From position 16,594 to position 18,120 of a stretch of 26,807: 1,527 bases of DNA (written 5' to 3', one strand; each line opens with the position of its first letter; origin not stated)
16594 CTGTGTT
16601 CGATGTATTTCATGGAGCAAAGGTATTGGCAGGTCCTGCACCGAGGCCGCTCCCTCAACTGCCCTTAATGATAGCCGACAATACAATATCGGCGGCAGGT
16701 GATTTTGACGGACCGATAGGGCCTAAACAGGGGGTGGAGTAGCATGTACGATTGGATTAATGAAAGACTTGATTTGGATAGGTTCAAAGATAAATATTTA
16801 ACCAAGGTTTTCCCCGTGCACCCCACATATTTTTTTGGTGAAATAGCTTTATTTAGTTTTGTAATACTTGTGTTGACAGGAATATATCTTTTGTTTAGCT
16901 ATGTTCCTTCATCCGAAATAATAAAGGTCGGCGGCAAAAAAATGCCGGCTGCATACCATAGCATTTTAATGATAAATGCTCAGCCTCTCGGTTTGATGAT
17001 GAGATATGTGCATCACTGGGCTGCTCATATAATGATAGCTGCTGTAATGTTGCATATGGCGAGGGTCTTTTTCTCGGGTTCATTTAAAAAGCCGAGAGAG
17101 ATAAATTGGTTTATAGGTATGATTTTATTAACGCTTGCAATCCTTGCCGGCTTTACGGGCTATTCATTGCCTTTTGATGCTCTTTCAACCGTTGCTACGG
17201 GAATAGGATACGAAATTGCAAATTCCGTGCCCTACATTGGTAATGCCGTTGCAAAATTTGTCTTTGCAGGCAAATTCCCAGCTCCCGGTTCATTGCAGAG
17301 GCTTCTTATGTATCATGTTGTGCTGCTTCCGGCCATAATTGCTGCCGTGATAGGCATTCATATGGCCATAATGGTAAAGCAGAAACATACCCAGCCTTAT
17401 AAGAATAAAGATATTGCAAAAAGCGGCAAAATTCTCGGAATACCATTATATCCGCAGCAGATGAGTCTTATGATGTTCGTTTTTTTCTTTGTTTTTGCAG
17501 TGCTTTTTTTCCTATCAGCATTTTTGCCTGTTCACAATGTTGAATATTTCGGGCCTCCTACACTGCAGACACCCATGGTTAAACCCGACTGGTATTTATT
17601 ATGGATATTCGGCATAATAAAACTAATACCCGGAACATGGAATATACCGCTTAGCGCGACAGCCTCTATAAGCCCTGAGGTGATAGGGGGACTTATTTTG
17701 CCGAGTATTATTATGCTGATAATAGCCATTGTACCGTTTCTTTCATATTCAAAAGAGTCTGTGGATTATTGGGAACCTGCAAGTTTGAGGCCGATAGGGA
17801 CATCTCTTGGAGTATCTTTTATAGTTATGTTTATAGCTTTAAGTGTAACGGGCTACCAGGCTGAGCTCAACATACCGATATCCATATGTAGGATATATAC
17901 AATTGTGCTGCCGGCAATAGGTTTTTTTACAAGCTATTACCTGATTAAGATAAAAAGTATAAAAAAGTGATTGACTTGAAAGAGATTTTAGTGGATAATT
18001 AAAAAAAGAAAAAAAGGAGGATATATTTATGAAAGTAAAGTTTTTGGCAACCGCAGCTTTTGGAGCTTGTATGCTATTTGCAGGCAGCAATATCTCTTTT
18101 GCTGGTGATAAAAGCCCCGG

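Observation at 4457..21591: Respiratory supercluster linking N2O reduction, a Rieske/cyt b complex and an N-/S-oxide reductase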

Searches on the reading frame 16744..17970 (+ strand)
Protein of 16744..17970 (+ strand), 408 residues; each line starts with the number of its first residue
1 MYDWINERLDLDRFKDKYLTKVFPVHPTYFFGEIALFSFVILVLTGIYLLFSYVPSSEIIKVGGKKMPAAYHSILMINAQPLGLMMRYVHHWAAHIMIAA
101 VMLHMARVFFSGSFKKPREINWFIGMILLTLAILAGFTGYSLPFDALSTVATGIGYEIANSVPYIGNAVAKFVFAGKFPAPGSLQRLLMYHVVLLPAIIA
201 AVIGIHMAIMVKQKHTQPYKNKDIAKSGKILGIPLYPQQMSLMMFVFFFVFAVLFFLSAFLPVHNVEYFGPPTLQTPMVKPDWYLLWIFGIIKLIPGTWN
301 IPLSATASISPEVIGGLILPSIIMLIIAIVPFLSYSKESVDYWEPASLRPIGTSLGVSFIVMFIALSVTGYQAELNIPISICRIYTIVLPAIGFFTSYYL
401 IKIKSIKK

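Call 4: search_protein_families(library=pfam, proteins=[window:16744-17970:+], max_evalue=0.01)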
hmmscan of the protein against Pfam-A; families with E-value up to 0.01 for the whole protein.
window:16744-17970:+ (408 aa): 3 families
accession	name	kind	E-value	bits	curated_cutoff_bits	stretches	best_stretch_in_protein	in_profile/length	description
PF13631.11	Cytochrom_B_N_2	-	1.9e-49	168.3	27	1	95-265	1-166/169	Cytochrome b(N-terminal)/b6/petB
PF00033.24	Cytochrome_B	-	3.5e-29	102.4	27.2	1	25-212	10-187/189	Cytochrome b/b6/petB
PF00032.22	Cytochrom_B_C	-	4.6e-07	30.4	20.7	1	274-388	5-100/102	Cytochrome b(C-terminal)/b6/petD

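Call 7: search_protein_families(library=ncbifam, proteins=[window:16744-17970:+], max_evalue=0.001)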
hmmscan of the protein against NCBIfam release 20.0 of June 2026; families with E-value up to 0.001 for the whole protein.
window:16744-17970:+ (408 aa): 4 families
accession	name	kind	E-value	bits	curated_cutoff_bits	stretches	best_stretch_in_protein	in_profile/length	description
NF050120.1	bc1_QcrB_actin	exception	8.3e-86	288.7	500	1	4-398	1-414/458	cytochrome bc1 complex cytochrome b subunit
NF040969.1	cytb_ExtP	equivalog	1.4e-48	165.4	290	1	25-215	21-202/205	selenite/tellurite reduction operon b-type cytochrome ExtP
NF002990.0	PRK03735.1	subfamily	6e-43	147.2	325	1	1-215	5-219/223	cytochrome b6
NF041076.1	cyt_b_SoxC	equivalog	5.8e-28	98.1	740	1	2-402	2-391/542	proton pump complex cytochrome B SoxC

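Call 9: find_related_loci(query=window:16744-17970:+, collection=genome_contigs, flank=10000)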
Query window:16744-17970:+ (408 aa) in genome_contigs; peptide patterns used: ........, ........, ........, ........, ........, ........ (x = any residue, [..] = any of these).
599 stretches matched a pattern (row limit reached: there are more); 9 encode a relative of the query (tblastn E <= 1e-3); 9 distinct loci.
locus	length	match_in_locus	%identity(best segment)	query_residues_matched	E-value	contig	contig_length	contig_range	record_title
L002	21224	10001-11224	79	1-408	0e+0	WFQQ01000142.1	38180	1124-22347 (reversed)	MAG: Desulfurellaceae bacterium isolate S013_74 k151_36934, whole genome shotgun sequence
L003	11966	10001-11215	78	1-405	0e+0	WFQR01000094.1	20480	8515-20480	MAG: Hippea sp. isolate S013_75 k151_262527, whole genome shotgun sequence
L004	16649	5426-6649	78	1-408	0e+0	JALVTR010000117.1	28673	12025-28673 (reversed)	MAG: Desulfurellales bacterium isolate M1_metabat2_scaf2bin.020 M1_NODE_365_length_28673_cov_7.196700, whole genome shot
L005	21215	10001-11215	77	1-405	0e+0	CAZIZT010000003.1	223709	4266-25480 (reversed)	MAG TPA_asm: uncultured Desulfurellales bacterium isolate binchicken_co219_109 genome assembly, contig: k141_743070, who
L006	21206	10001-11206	75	1-402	0e+0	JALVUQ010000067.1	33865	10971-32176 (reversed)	MAG: Desulfurellales bacterium isolate M10_maxbin2_scaf2bin.072 M10_NODE_426_length_33865_cov_21.184214, whole genome sh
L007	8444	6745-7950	74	1-402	0e+0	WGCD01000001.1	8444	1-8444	MAG: Desulfurellaceae bacterium isolate S144_51 k151_107359, whole genome shotgun sequence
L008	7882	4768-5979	56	1-405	1e-150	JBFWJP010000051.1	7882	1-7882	MAG: Desulfurella sp. isolate CA_2019_NHSR_21 NODE_19085_length_7882_cov_3.898388_NHSR, whole genome shotgun sequence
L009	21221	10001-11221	58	1-408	4e-151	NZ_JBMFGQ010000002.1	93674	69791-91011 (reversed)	MAG: Desulfurella sp. isolate KM4311-02 NODE_31_length_93674_cov_176.920262, whole genome shotgun sequence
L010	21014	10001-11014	27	3-351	1e-26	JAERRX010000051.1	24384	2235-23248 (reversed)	MAG: Sulfurimonas sp. isolate G18 c_000000139805, whole genome shotgun sequence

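Call 24: search_protein_families(library=pfam, proteins=[L009:4250-5596:+, L009:5593-6243:+, L009:6252-7184:+, L009:7171-8265:+, L009:8386-9354:+, L009:11398-12156:+, L009:12359-13747:+, L009:13674-14123:+, L009:14126-14746:+, L009:14748-15488:+], max_evalue=0.0001)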
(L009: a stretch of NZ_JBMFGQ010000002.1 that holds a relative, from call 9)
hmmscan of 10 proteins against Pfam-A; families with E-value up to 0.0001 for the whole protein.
L009:4250-5596:+ (448 aa): 3 families
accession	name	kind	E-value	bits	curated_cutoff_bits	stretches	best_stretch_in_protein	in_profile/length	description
PF07730.19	HisKA_3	-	3e-10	40.9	24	1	253-314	1-67/68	Histidine kinase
PF02518.31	HATPase_c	-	1.9e-09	38.4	26.4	1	359-447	6-108/111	Histidine kinase-, DNA gyrase B-, and HSP90-like ATPase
PF00672.30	HAMP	-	6.2e-08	33.3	25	1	176-226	4-52/53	HAMP domain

L009:5593-6243:+ (216 aa): 3 families
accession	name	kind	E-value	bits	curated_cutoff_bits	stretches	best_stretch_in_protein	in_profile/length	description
PF00072.30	Response_reg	-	3.6e-24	85.5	30.2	1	6-117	1-110/111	Response regulator receiver domain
PF00196.25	GerE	-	3.1e-16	59.2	23.5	1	153-208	2-57/57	Bacterial regulatory proteins, luxR family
PF04545.22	Sigma70_r4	-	3.6e-05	23.6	24.1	1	153-196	4-48/50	Sigma-70, region 4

L009:6252-7184:+ (310 aa): 1 family
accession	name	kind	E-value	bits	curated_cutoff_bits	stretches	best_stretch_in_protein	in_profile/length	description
PF01578.25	Cytochrom_C_asm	-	4e-38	131.6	29.9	1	65-305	5-212/212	Cytochrome C assembly protein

L009:7171-8265:+ (364 aa): 1 family
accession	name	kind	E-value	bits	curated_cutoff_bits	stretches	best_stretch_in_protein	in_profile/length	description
PF05140.19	ResB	-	4.4e-36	125.1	24.6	1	39-295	44-305/486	ResB-like family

L009:8386-9354:+ (322 aa): 1 family
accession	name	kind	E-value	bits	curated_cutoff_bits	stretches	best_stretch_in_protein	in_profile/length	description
PF03351.22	DOMON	-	7.6e-22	78.3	32.7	1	53-170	3-123/124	DOMON domain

L009:11398-12156:+ (252 aa): 3 families
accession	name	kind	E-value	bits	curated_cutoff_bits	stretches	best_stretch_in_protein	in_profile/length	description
PF13561.12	adh_short_C2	-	1.9e-54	185.2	27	1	15-248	1-234/236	Enoyl-(Acyl carrier protein) reductase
PF00106.31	adh_short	-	1.6e-46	158.7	26.6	1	9-202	1-192/195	short chain dehydrogenase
PF08659.16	KR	-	1.7e-08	35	22.6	1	11-172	3-162/180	KR domain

L009:12359-13747:+ (462 aa): 7 families
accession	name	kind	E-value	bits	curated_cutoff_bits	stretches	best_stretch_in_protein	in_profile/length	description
PF07992.20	Pyr_redox_2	-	1.2e-49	169.8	26.1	1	6-326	2-290/291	Pyridine nucleotide-disulphide oxidoreductase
PF02852.28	Pyr_redox_dim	-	7.5e-18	65.2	25.3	1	349-457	1-109/110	Pyridine nucleotide-disulphide oxidoreductase, dimerisation domain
PF00070.33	Pyr_redox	-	8.3e-17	61.9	22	1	180-249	2-72/82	Pyridine nucleotide-disulphide oxidoreductase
PF13738.12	Pyr_redox_3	-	1.4e-12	47.9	30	1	122-274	111-267/305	Pyridine nucleotide-disulphide oxidoreductase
PF01134.28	GIDA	-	3.8e-09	36.5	22.1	1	6-147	1-150/391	Glucose inhibited division protein A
PF12831.13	FAD_oxidored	-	4.3e-05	23.4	27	0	6-55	1-50/416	FAD dependent oxidoreductase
PF03486.20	HI0933_like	-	9.3e-05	22.4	50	0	6-37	2-33/244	HI0933-like protein Rossmann domain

L009:13674-14123:+ (149 aa): 0 families

L009:14126-14746:+ (206 aa): 1 family
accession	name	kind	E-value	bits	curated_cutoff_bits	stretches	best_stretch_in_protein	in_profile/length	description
PF00697.28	PRAI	-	2e-08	34.6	22.7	1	89-200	88-193/193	N-(5'phosphoribosyl)anthranilate (PRA) isomerase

L009:14748-15488:+ (246 aa): 2 families
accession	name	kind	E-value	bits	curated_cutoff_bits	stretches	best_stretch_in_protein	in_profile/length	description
PF00753.33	Lactamase_B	-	1.5e-18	67.9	22.7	1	34-198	6-162/196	Metallo-beta-lactamase superfamily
PF12706.13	Lactamase_B_2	-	4.6e-05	23.5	27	1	46-194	3-151/200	Beta-lactamase superfamily domain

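Call 25: search_protein_families(library=pfam, proteins=[L004:952-1500:-, L004:1767-3380:+, L004:10824-11441:+, L004:11431-12498:-, L004:12503-13774:-, L006:11714-12367:-, L006:12364-14265:-, L006:14342-14887:-, L006:14869-17508:-, L006:17571-18551:-], max_evalue=0.0001)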
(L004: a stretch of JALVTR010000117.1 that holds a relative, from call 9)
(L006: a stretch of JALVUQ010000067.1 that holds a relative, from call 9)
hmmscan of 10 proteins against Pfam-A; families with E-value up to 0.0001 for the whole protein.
L004:952-1500:- (182 aa): 5 families
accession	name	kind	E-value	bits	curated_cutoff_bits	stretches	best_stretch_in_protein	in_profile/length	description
PF03264.19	Cytochrom_NNT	-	1.6e-22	80.5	24.1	1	3-166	5-166/174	NapC/NirT cytochrome c family, N-terminal region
PF09699.15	Paired_CXXCH_1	-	2.5e-11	43.5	20.6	0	64-85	5-26/41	Doubled CXXCH motif (Paired_CXXCH_1)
PF14537.11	Cytochrom_c3_2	-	9e-09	36.1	25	0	112-168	20-68/79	Cytochrome c3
PF14522.11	Cytochrome_C7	-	1.1e-05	25.5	24.8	0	113-169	6-53/67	Cytochrome c7 and related cytochrome c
PF02085.21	Cytochrom_CIII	-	8.5e-05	23.3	22.9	0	28-75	40-85/101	Class III cytochrome C family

L004:1767-3380:+ (537 aa): 7 families
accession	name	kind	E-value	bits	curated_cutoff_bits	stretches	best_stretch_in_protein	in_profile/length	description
PF13447.11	Multi-haem_cyto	-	6e-24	85.2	21.9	1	266-454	97-262/269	Seven times multi-haem cytochrome CxxCH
PF14537.11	Cytochrom_c3_2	-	4e-11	43.7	25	1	216-291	16-78/79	Cytochrome c3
PF14522.11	Cytochrome_C7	-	9.4e-11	41.8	24.8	1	225-291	12-66/67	Cytochrome c7 and related cytochrome c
PF13435.11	Cytochrome_C554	-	1.2e-09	39.4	20.8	0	286-345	1-60/84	Cytochrome c554 and c-prime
PF22113.1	Mtrc-MtrF_II-IV_dom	-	3.6e-09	36.8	30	1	265-417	7-166/176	Outer membrane cytochrome MtrC/MtrF-like, domains II/IV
PF22678.1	Cytochrom_c_NrfB-like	-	7.4e-07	30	27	0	64-107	28-67/89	Cytochrome c-type protein NrfB-like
PF09699.15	Paired_CXXCH_1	-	1.4e-06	28.4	20.6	0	265-291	7-36/41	Doubled CXXCH motif (Paired_CXXCH_1)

L004:10824-11441:+ (205 aa): 1 family
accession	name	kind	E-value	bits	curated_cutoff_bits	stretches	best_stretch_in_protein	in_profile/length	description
PF19538.4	DUF6062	-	1.4e-06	28.4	27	1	13-201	18-235/243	Family of unknown function (DUF6062)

L004:11431-12498:- (355 aa): 1 family
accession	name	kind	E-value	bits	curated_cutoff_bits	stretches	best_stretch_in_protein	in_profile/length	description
PF03600.22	CitMHS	-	1.7e-18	67.3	31.9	1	39-285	36-311/336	Citrate transporter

L004:12503-13774:- (423 aa): 3 families
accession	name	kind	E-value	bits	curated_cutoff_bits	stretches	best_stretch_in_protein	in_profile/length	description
PF00005.33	ABC_tran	-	2.6e-35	122.4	25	1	24-160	1-136/137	ABC transporter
PF09821.14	AAA_assoc_C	-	2.4e-16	60.8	27.6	1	292-407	2-119/119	C-terminal AAA-associated domain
PF13304.12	AAA_21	-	1.1e-06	29.4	27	0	126-196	231-300/304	AAA domain, putative AbiEii toxin, Type IV TA system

L006:11714-12367:- (217 aa): 2 families
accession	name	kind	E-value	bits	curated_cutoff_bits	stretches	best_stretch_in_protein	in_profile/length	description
PF00730.31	HhH-GPD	-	1.5e-26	93.3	26.2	1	39-173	1-107/108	HhH-GPD superfamily base excision DNA repair protein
PF00633.29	HHH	-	1.4e-06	28.3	24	1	105-132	2-29/30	Helix-hairpin-helix motif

L006:12364-14265:- (633 aa): 5 families
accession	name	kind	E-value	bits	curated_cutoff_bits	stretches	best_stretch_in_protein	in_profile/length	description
PF13624.11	SurA_N_3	-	1.1e-37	129.8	27.2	1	1-167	1-161/162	SurA-like N-terminal domain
PF13616.12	Rotamase_3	-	4.4e-28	98.6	22.5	1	272-373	15-115/116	PPIC-type PPIASE domain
PF00639.27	Rotamase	-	9.3e-25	87.9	21.7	1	277-372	1-97/97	PPIC-type PPIASE domain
PF13145.12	Rotamase_2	-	2.9e-21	76.9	27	1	251-386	1-121/121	PPIC-type PPIASE domain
PF13623.11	SurA_N_2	-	5e-21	75.5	28.5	1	4-144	3-145/145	SurA-like N-terminal domain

L006:14342-14887:- (181 aa): 1 family
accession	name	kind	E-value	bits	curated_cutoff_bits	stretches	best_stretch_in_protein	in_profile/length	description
PF02545.19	Maf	-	2.6e-41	141.8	27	1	6-180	2-183/187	Maf-like protein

L006:14869-17508:- (879 aa): 2 families
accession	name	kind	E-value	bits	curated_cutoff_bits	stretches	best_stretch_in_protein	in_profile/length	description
PF03710.21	GlnE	-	1.7e-74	250.8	24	2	64-294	4-251/252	Glutamate-ammonia ligase adenylyltransferase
PF08335.16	GlnD_UR_UTase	-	5e-31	108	21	1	337-459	25-141/141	GlnD PII-uridylyltransferase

L006:17571-18551:- (326 aa): 2 families
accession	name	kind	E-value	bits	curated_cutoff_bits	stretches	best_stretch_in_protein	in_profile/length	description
PF02355.23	SecD_SecF_C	-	2.2e-67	226.6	20.5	1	115-296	6-187/189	Protein export membrane protein SecD/SecF, C-terminal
PF07549.19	Sec_GG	-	7.4e-08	32.1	20.3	1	40-61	7-28/28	SecD/SecF GG Motif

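Call 58: find_homologous_proteins(query=window:16744-17970:+, max_evalue=1e-30)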
Query window:16744-17970:+ (408 aa): 1256 proteins with E <= 1e-30 among 8000 candidates; the best 120 are listed.
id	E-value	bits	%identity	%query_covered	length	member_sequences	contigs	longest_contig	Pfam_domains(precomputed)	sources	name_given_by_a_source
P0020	3.2e-264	895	100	100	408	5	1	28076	PF00033.25,PF00032.23,PF13631.12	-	-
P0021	2.4e-223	760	82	100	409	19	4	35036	PF00033.25,PF00032.23,PF13631.12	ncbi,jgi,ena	-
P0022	1.5e-221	754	80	100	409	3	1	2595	PF00033.25,PF00032.23,PF13631.12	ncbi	-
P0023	1.3e-214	731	78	100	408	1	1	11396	PF00033.25,PF00032.23,PF13631.12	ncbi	-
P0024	6.9e-210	716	78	100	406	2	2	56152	PF00033.25,PF00032.23,PF13631.12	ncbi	-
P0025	4.3e-208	710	77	99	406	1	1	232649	PF00033.25,PF00032.23,PF13631.12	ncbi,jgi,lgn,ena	-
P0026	6.4e-204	696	77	99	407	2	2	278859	PF00033.25,PF00032.23,PF13631.12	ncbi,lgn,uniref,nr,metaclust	ncbi:cytochrome b [Hippea jasoniae]|uniref:cytochrome b n=1 Tax=Hippea jasoniae TaxID=944479 RepID=U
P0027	3.6e-202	690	74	100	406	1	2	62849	PF00033.25,PF00032.23,PF13631.12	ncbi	-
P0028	2.1e-201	688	74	99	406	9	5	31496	PF00033.25,PF00032.23,PF13631.12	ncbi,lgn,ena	-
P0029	3.0e-201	687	81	89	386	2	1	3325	PF00033.25,PF00032.23,PF13631.12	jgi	-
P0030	1.2e-170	587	65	100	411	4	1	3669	PF14358.12,PF00033.25,PF00032.23,PF13631.12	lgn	-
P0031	8.4e-150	518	57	100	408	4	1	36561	PF00033.25,PF00032.23,PF13631.12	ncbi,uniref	ncbi:MAG: cytochrome b [Desulfurella sp.]|uniref:cytochrome b n=1 Tax=Desulfurella sp. TaxID=1962857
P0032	7.3e-149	515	57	100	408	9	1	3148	PF00033.25,PF00032.23,PF13631.12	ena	-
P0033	3.2e-148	513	56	99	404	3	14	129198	PF00033.25,PF00032.23,PF13631.12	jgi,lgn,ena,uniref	uniref:Cytochrome bc complex cytochrome b subunit n=1 Tax=Desulfurella acetivorans TaxID=33002 RepID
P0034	3.4e-148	513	57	99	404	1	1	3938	PF00033.25,PF00032.23,PF13631.12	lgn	-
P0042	2.8e-132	460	51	97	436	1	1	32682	PF00033.25,PF00032.23,PF13631.12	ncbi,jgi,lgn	jgi:cytochrome b-561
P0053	1.3e-126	441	49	100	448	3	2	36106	PF00033.25,PF00032.23,PF13631.12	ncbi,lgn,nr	ncbi:cytochrome bc complex cytochrome b subunit [Candidatus Acetothermia bacterium]|nr:cytochrome bc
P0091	1.7e-116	408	49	93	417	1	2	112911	PF00033.25,PF00032.23,PF13631.12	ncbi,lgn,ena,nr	ncbi:MAG TPA: cytochrome bc complex cytochrome b subunit [Gemmatimonadales bacterium]|nr:cytochrome 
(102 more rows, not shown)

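Call 59: find_encoding_contigs(protein=P0042, flank=10000, max_places=1)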
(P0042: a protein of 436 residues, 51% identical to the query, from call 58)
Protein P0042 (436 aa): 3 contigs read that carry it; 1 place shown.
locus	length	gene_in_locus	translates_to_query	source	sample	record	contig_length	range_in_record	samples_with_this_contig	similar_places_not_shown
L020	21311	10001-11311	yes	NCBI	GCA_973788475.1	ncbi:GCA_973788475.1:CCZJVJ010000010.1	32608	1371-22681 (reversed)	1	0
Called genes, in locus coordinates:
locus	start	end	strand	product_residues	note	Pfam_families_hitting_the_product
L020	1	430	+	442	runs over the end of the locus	PF13458:Peripla_BP_6, PF13433:Peripla_BP_5 (faint), PF01094:ANF_receptor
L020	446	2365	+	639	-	PF02653:BPD_transp_2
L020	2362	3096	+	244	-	PF00005:ABC_tran, PF13304:AAA_21 (faint)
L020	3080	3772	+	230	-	PF00005:ABC_tran, PF13304:AAA_21 (weak)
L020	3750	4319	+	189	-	-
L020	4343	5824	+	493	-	PF00672:HAMP, PF00512:HisKA, PF02518:HATPase_c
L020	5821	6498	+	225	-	PF00072:Response_reg, PF00486:Trans_reg_C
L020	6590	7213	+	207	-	PF03351:DOMON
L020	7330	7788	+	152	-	-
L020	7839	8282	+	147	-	-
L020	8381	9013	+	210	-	PF03351:DOMON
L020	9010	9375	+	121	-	-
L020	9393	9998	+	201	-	PF00355:Rieske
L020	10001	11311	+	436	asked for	PF00033:Cytochrome_B, PF13631:Cytochrom_B_N_2, PF00032:Cytochrom_B_C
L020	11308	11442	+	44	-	-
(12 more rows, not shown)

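Call 60: find_encoding_contigs(protein=P0053, flank=10000, max_places=1)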
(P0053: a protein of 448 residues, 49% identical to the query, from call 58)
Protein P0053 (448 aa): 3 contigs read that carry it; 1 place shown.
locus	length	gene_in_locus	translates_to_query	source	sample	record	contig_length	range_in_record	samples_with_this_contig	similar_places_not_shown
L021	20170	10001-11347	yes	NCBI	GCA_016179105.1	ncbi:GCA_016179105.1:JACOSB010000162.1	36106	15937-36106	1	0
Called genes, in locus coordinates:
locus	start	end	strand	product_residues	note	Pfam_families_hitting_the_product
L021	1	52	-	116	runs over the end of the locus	PF00085:Thioredoxin, PF13899:Thioredoxin_7 (weak), PF14595:Thioredoxin_9 (weak), PF13098:Thioredoxin_2, PF13905:Thioredoxin_8 (faint)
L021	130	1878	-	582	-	PF00085:Thioredoxin, PF00578:AhpC-TSA, PF08534:Redoxin, PF13098:Thioredoxin_2 (weak), PF13905:Thioredoxin_8 (weak), PF11376:DUF3179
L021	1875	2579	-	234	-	PF02683:DsbD_TM, PF13386:DsbD_2 (weak)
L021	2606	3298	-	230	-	PF13098:Thioredoxin_2 (weak), PF13462:Thioredoxin_4, PF01323:DSBA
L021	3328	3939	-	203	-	PF11376:DUF3179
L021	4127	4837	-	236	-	PF00027:cNMP_binding, PF13545:HTH_Crp_2, PF00325:Crp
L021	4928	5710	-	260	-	PF00072:Response_reg, PF00196:GerE, PF04545:Sigma70_r4 (weak), PF08281:Sigma70_r4_2 (weak)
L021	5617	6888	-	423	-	PF00989:PAS, PF13188:PAS_8 (weak), PF08448:PAS_4, PF13426:PAS_9, PF07730:HisKA_3, PF13581:HATPase_c_2 (weak), PF02518:HATPase_c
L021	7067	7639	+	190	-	-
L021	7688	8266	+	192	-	-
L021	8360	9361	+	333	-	PF03351:DOMON, PF24002:DUF7318 (faint)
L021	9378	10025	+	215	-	PF00355:Rieske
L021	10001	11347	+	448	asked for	PF00033:Cytochrome_B, PF13631:Cytochrom_B_N_2, PF00032:Cytochrom_B_C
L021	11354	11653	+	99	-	-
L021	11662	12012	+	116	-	-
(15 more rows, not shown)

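Call 61: find_encoding_contigs(protein=P0091, flank=10000, max_places=1)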
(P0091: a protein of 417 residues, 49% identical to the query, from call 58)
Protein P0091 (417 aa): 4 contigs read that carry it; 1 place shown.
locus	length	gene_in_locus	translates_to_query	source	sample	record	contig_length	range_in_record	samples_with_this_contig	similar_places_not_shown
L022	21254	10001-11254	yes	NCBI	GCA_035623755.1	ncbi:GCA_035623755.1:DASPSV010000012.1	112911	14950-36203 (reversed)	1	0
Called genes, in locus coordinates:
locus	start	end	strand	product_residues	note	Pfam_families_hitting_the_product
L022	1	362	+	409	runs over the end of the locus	PF00764:Arginosuc_synth, PF20979:Arginosuc_syn_C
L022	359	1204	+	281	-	PF01370:Epimerase, PF04321:RmlD_sub_bind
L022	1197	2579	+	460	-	PF00206:Lyase_1, PF14698:ASL_C2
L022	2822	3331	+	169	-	PF01844:HNH, PF14279:HNH_5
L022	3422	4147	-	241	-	-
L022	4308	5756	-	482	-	PF00072:Response_reg, PF00158:Sigma54_activat, PF13191:AAA_16 (weak), PF14532:Sigma54_activ_2, PF07728:AAA_5, PF25601:AAA_lid_14, PF02954:HTH_8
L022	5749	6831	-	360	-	PF00989:PAS, PF08448:PAS_4, PF13426:PAS_9, PF00512:HisKA (faint), PF02518:HATPase_c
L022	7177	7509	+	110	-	PF00034:Cytochrom_C, PF13442:Cytochrome_CBB3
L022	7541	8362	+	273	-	PF13435:Cytochrome_C554 (faint), PF22113:Mtrc-MtrF_II-IV_dom (faint), PF14537:Cytochrom_c3_2 (faint), PF14522:Cytochrome_C7 (faint)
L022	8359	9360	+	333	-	PF03351:DOMON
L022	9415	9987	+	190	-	PF00355:Rieske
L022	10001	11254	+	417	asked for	PF00033:Cytochrome_B, PF13631:Cytochrom_B_N_2, PF00032:Cytochrom_B_C (weak)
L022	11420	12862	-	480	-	PF14522:Cytochrome_C7 (faint), PF22113:Mtrc-MtrF_II-IV_dom (faint)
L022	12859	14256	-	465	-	-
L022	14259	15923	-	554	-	PF02085:Cytochrom_CIII (faint), PF14522:Cytochrome_C7 (faint), PF14537:Cytochrom_c3_2 (faint)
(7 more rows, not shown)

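Call 86: search_solved_structures(query=window:16744-17970:+, max_evalue=1e-20)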
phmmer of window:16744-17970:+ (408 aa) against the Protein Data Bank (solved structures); distinct sequences matched with E-value up to 1e-20: 21.
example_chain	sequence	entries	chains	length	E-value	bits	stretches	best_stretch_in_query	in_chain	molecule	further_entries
9wcx_i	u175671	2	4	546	2.9e-56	194.9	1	15-398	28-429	Cytochrome bc1 complex cytochrome b subunit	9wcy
7q21_B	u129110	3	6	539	5e-56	194.1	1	17-400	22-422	Cytochrome bc1 complex cytochrome b subunit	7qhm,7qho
7rh5_E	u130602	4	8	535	3.4e-54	188.1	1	16-399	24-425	Cytochrome bc1 complex cytochrome b subunit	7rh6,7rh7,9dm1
6adq_B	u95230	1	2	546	3.6e-54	188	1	16-399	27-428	Ubiquinol-cytochrome c reductase cytochrome b subunit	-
6hwh_b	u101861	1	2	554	3.8e-54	187.9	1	16-399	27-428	Ubiquinol-cytochrome C reductase QcrB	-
8ovc_N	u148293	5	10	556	3.8e-54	187.9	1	16-399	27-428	Cytochrome bc1 complex cytochrome b subunit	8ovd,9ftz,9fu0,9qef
9gy6_B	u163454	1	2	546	7.3e-53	183.7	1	16-399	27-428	Cytochrome bc1 complex cytochrome b subunit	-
7e1v_N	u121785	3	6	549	1.3e-51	179.5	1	17-398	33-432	Cytochrome bc1 complex cytochrome b subunit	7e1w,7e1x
8hcr_B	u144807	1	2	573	1.5e-51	179.4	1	17-398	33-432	Cytochrome bc1 complex cytochrome b subunit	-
1vf5_A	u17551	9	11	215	2.8e-30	109.4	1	1-214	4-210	CYTOCHROME B6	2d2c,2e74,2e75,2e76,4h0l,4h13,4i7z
2zt9_A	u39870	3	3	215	2.4e-29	106.3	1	1-214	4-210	Cytochrome b6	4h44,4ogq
6rqf_I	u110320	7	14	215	3.3e-29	105.8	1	1-214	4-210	Cytochrome b6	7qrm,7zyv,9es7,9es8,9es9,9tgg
7r0w_I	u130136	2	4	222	2.8e-28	102.8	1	2-214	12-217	Cytochrome b6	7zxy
1q90_B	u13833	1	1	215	3e-28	102.6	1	1-214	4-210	Cytochrome b6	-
7rja_K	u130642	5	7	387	1.9e-23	86.9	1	32-298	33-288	Cytochrome b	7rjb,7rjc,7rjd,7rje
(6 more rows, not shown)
